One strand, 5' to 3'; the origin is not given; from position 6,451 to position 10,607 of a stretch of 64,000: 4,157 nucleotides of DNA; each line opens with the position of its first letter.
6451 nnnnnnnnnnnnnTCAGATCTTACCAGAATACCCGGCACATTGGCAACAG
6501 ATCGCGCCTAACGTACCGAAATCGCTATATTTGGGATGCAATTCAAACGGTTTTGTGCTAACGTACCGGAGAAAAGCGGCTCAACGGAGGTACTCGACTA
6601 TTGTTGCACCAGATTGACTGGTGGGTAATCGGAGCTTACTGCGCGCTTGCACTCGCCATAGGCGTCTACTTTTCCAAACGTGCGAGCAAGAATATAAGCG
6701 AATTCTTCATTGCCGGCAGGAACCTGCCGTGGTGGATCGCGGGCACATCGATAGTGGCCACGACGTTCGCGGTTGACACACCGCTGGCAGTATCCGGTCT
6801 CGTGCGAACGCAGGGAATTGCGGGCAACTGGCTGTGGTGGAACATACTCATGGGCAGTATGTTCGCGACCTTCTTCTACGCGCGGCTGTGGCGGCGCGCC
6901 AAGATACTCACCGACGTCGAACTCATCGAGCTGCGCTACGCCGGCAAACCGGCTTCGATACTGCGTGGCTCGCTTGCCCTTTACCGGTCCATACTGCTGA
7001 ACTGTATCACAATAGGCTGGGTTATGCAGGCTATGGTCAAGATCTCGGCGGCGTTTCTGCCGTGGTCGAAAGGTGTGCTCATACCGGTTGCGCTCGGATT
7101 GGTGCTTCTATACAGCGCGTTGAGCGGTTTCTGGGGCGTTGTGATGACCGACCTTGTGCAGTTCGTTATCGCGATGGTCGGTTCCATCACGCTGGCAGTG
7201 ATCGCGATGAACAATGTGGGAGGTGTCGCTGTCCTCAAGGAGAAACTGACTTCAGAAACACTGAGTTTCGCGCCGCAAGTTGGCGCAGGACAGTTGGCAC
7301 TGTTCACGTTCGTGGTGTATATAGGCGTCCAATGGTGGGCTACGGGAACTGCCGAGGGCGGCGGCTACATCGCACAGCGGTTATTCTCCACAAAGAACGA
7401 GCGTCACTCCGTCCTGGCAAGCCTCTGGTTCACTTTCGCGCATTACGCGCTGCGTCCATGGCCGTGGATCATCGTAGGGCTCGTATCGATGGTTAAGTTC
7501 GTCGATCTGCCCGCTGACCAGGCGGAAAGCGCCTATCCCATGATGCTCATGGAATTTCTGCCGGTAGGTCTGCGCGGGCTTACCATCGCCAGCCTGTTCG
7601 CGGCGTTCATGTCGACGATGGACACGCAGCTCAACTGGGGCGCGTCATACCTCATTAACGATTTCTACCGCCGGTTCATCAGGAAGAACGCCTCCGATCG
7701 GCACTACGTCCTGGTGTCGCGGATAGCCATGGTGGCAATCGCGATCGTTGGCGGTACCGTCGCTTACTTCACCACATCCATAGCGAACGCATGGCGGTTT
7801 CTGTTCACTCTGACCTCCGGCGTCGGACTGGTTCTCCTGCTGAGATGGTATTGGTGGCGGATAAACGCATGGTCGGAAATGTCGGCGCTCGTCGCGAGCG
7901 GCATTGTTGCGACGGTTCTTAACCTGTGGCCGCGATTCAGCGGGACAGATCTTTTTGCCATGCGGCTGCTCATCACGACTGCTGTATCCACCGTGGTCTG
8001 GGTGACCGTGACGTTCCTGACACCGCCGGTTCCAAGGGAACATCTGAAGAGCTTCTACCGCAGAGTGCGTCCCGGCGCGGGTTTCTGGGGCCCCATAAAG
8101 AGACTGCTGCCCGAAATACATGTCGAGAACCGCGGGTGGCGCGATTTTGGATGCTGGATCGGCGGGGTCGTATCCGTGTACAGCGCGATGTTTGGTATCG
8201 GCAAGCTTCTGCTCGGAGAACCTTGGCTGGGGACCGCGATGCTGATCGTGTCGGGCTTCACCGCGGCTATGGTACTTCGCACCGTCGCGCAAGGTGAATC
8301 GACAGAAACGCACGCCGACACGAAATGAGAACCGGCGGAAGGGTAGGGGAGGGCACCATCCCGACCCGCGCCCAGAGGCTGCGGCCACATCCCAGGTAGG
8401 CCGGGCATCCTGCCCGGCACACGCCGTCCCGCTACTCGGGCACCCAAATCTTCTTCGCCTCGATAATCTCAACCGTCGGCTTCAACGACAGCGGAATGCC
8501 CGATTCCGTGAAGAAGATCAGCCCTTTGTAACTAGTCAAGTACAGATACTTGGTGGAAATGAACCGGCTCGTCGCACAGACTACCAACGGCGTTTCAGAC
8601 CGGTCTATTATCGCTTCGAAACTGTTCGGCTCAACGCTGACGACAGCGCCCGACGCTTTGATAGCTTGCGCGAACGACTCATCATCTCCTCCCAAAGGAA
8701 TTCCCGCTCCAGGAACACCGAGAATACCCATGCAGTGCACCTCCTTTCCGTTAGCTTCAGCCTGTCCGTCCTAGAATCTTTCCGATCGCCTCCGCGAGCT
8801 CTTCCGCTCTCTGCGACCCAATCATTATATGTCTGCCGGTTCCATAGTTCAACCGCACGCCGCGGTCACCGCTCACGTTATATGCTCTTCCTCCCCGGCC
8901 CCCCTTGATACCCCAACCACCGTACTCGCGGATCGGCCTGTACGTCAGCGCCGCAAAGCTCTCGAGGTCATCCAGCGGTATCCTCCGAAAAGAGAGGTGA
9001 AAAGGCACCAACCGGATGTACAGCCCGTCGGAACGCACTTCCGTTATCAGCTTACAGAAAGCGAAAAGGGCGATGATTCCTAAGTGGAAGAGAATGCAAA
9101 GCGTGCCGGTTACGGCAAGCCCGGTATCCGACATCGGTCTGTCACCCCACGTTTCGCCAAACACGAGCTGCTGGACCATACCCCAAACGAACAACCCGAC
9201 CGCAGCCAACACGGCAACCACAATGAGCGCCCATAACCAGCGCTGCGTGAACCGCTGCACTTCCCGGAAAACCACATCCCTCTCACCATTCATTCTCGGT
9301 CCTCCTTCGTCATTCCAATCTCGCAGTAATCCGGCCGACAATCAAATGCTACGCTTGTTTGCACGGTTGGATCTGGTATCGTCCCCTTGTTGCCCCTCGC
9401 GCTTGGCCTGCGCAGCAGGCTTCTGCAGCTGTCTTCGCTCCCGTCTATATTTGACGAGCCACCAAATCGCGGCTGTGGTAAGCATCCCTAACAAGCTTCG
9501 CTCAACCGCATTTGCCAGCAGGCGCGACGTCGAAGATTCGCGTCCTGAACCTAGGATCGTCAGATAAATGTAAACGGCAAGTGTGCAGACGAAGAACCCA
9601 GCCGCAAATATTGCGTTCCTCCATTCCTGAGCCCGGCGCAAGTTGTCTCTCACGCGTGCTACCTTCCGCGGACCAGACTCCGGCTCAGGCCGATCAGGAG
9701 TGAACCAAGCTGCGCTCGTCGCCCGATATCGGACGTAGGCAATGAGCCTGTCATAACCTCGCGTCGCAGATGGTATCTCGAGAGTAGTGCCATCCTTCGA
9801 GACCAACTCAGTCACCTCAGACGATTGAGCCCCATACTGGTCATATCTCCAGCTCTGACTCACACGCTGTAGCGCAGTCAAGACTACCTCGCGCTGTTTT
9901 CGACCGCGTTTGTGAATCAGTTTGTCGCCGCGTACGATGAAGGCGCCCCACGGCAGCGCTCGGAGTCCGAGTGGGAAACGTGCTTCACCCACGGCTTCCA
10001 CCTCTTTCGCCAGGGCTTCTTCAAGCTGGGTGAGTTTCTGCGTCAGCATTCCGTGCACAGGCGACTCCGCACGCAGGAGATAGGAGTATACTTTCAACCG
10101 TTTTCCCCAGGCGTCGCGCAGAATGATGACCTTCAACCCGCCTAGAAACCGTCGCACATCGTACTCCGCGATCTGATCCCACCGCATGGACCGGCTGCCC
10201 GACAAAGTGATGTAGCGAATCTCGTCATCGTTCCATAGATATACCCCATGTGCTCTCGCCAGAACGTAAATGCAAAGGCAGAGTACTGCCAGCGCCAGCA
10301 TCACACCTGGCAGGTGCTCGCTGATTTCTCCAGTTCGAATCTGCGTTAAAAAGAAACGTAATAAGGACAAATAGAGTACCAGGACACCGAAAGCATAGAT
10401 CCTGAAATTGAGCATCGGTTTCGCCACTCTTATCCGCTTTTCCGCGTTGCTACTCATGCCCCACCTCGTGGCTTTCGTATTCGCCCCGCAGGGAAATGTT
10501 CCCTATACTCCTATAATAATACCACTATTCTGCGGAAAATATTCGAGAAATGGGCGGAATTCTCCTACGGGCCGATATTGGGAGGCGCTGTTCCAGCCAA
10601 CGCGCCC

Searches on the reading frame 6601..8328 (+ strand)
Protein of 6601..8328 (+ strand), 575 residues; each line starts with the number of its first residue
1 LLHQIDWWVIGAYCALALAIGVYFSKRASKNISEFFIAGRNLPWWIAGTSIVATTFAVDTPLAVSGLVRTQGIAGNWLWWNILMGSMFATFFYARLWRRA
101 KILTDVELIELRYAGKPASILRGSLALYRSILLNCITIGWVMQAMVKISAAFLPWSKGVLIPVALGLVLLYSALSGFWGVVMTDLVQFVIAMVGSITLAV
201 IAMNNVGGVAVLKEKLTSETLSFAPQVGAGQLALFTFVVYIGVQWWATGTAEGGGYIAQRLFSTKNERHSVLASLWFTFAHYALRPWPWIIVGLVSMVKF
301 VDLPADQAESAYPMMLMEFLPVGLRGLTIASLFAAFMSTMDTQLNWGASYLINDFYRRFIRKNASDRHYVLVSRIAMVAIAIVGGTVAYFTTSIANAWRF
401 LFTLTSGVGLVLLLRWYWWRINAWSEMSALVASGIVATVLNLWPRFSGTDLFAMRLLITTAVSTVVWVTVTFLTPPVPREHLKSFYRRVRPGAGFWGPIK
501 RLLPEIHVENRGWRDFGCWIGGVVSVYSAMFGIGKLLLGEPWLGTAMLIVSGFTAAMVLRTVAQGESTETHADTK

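Call 10: search_protein_families(library=pfam, proteins=[window:6601-8328:+], max_evalue=0.001)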
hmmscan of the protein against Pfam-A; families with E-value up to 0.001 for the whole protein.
window:6601-8328:+ (575 aa): 1 family
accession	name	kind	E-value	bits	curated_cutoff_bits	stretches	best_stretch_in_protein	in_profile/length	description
PF00474.23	SSF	-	1.4e-34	120.1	22.8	1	35-429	1-402/406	Sodium:solute symporter family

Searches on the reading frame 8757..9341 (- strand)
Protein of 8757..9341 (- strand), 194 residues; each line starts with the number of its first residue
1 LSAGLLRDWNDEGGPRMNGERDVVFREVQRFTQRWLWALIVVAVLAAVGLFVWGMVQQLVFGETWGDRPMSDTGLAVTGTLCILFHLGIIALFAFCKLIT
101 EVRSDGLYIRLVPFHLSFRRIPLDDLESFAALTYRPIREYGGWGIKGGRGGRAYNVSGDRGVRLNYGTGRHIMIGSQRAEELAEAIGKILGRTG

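Call 10: search_protein_families(library=pfam, proteins=[window:8757-9341:-], max_evalue=0.001)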
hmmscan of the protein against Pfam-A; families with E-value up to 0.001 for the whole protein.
window:8757-9341:- (194 aa): 1 family
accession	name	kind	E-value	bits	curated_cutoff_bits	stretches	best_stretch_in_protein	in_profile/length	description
PF19638.4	DUF6141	-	3.4e-14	53.4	27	1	20-186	5-157/164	Family of unknown function (DUF6141)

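Call 25: search_protein_families(library=ncbifam, proteins=[window:8757-9341:-], max_evalue=0.001)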
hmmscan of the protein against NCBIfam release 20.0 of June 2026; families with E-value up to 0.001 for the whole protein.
window:8757-9341:- (194 aa): 0 families

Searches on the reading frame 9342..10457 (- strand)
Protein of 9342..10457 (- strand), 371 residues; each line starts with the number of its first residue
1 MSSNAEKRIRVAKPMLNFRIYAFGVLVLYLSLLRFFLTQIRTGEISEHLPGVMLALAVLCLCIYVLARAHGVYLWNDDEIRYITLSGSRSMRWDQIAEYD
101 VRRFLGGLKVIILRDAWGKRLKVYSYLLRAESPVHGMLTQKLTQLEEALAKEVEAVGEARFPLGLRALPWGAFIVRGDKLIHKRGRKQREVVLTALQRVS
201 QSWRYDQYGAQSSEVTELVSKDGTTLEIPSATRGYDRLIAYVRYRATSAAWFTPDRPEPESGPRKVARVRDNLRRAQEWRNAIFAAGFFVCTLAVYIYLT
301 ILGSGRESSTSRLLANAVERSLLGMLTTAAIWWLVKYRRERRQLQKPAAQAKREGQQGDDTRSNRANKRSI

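Call 10: search_protein_families(library=pfam, proteins=[window:9342-10457:-], max_evalue=0.001)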
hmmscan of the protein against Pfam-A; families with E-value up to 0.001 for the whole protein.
window:9342-10457:- (371 aa): 0 families

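Call 25: search_protein_families(library=ncbifam, proteins=[window:9342-10457:-], max_evalue=0.001)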
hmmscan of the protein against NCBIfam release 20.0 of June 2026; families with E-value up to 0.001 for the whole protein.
window:9342-10457:- (371 aa): 0 families

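Call 85: find_encoding_contigs(protein=window:9342-10457:-, flank=9000, max_places=4)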
Protein window:9342-10457:- (371 aa): 22 contigs read that carry it; 4 places shown.
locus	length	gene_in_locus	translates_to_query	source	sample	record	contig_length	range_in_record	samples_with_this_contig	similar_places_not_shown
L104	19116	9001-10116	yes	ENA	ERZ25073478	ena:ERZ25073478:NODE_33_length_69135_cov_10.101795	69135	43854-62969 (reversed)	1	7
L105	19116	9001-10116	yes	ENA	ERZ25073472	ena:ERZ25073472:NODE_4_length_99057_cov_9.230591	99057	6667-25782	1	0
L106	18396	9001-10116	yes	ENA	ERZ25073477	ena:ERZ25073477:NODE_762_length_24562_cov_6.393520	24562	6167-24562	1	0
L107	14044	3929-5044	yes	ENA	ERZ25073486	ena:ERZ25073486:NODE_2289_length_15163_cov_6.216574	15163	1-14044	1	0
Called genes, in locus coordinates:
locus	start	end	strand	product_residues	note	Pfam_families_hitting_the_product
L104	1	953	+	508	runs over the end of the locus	PF00072:Response_reg, PF01590:GAF, PF13185:GAF_2, PF13492:GAF_3, PF13487:HD_5, PF01966:HD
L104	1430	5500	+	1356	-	PF12708:Pect-lyase_RHGA_epim (faint), PF13229:Beta_helix, PF05048:NosD, PF13229:Beta_helix, PF18884:TSP3_bac (weak), PF13229:Beta_helix, PF00801:PKD, PF18911:PKD_4, +2 more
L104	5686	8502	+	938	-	-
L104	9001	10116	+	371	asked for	-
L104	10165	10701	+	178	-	PF19638:DUF6141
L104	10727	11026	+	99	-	-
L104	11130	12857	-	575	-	PF00474:SSF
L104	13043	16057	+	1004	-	PF07705:CARDB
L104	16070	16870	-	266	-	PF04015:DUF362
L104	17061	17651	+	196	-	PF04542:Sigma70_r2, PF08281:Sigma70_r4_2, PF04545:Sigma70_r4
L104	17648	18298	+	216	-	PF13490:zf-HC2 (weak)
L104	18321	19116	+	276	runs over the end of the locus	-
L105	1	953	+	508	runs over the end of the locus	PF00072:Response_reg, PF01590:GAF, PF13185:GAF_2, PF13492:GAF_3, PF13487:HD_5, PF01966:HD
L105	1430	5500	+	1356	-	PF12708:Pect-lyase_RHGA_epim (faint), PF13229:Beta_helix, PF05048:NosD, PF13229:Beta_helix, PF18884:TSP3_bac (weak), PF13229:Beta_helix, PF00801:PKD, PF18911:PKD_4, +2 more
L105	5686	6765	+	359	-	PF01839:FG-GAP (faint), PF13517:FG-GAP_3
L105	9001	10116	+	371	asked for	-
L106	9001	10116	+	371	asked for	-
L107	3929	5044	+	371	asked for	-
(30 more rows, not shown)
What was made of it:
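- Checked: Gene callers used the same start in four other assemblies (call 85).
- A and B are adjacent in every assembly of this population (call 85). They are adjacent in all assemblies of this population (call 85).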
